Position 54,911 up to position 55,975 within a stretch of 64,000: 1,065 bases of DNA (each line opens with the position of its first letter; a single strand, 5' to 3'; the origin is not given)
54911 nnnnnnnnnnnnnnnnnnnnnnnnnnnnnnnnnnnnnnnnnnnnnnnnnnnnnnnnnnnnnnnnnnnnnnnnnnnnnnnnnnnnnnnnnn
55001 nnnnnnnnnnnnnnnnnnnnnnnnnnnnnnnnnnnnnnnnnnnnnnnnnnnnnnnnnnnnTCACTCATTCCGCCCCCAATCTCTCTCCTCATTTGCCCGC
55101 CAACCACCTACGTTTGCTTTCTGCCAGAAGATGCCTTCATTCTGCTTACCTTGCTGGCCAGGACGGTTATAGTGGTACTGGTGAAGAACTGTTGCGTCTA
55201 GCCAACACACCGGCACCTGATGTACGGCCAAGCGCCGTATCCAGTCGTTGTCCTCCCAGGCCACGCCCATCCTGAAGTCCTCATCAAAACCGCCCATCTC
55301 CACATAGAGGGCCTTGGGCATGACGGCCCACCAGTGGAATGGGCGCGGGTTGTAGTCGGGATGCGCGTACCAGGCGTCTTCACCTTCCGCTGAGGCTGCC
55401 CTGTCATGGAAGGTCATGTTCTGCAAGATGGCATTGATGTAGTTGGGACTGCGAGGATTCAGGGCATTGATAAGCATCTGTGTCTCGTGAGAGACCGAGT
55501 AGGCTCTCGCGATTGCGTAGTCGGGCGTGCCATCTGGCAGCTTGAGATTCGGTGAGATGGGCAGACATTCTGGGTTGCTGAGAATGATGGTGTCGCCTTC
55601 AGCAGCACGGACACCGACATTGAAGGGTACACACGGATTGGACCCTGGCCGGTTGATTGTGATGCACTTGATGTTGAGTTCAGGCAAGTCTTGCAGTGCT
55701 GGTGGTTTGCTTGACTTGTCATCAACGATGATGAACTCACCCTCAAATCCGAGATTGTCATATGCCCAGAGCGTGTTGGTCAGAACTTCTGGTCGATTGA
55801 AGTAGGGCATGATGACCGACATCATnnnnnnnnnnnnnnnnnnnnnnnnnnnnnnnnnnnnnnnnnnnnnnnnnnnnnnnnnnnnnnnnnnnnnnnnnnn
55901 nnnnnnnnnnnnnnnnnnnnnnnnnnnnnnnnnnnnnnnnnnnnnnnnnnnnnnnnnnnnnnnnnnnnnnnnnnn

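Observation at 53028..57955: Seven-gene glycosylation-type cluster (3 GT2, 2 methyltransferase domains, epimerase, SGNH hydrolase) next to the lysis cassette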

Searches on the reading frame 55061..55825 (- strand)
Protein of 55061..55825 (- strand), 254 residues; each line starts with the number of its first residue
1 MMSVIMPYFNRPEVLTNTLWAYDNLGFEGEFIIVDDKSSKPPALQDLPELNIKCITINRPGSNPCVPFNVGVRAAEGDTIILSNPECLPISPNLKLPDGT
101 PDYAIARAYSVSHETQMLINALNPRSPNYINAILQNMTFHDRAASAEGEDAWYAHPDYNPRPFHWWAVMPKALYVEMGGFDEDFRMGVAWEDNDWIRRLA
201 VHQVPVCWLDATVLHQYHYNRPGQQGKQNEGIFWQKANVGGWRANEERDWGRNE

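Call 3: search_protein_families(library=pfam, proteins=[window:55061-55825:-], max_evalue=0.01)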
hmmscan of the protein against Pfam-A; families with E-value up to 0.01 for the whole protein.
window:55061-55825:- (254 aa): 2 families
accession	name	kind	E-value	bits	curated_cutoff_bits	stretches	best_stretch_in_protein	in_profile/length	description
PF00535.33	Glycos_transf_2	-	1.9e-06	28.4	23.3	1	3-82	1-84/168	Glycosyl transferase family 2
PF10111.15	Glyco_tranf_2_2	-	0.00014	21.9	27.3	0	167-206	168-206/276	Glycosyltransferase like family 2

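Call 6: search_protein_families(library=phrogs, proteins=[window:55061-55825:-], max_evalue=0.001)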
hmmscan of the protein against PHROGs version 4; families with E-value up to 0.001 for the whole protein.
window:55061-55825:- (254 aa): 1 family
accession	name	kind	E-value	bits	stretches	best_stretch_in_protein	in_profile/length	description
phrog_29879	-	moron, auxiliary metabolic gene and host takeover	0.00024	21.7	1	162-210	133-180/239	galactosyl transferase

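Call 32: search_protein_families(library=ncbifam, proteins=[window:55061-55825:-], max_evalue=0.01)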
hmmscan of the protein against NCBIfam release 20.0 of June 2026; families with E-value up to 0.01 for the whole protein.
window:55061-55825:- (254 aa): 4 families
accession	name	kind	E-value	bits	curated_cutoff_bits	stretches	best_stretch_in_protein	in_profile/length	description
NF041875.1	EPS_EpsD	equivalog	1.4e-06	28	370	1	2-215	1-206/325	exopolysaccharide biosynthesis glycosyltransferase EpsD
TIGR03965.1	mycofact_glyco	equivalog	2.9e-05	23.1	280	1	3-90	77-168/467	mycofactocin biosynthesis glycosyltransferase MftF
TIGR04283.1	glyco_like_mftF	equivalog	0.00014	21.5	182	0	2-81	1-77/221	TIGR04283 family arsenosugar biosynthesis glycosyltransferase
TIGR04440.1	glyco_TIGR04440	domain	0.0032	17.2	70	1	2-43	2-42/215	TIGR00180 family glycosyltransferase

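Call 40: search_solved_structures(query=window:55061-55825:-, max_evalue=0.1)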
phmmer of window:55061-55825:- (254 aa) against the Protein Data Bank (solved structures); distinct sequences matched with E-value up to 0.1: 4.
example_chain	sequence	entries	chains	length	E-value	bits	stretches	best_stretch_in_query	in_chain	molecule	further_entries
9jma_A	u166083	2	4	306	0.011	18.1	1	2-84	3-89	GalNAc(5)-diNAcBac-PP-undecaprenol beta-1,3-glucosyltransferase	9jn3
2z87_A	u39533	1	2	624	0.024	17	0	2-84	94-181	Chondroitin synthase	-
2z86_A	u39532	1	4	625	0.024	17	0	2-84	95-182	Chondroitin synthase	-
5tze_C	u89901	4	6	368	0.072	15.4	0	2-83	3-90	Glycosyl transferase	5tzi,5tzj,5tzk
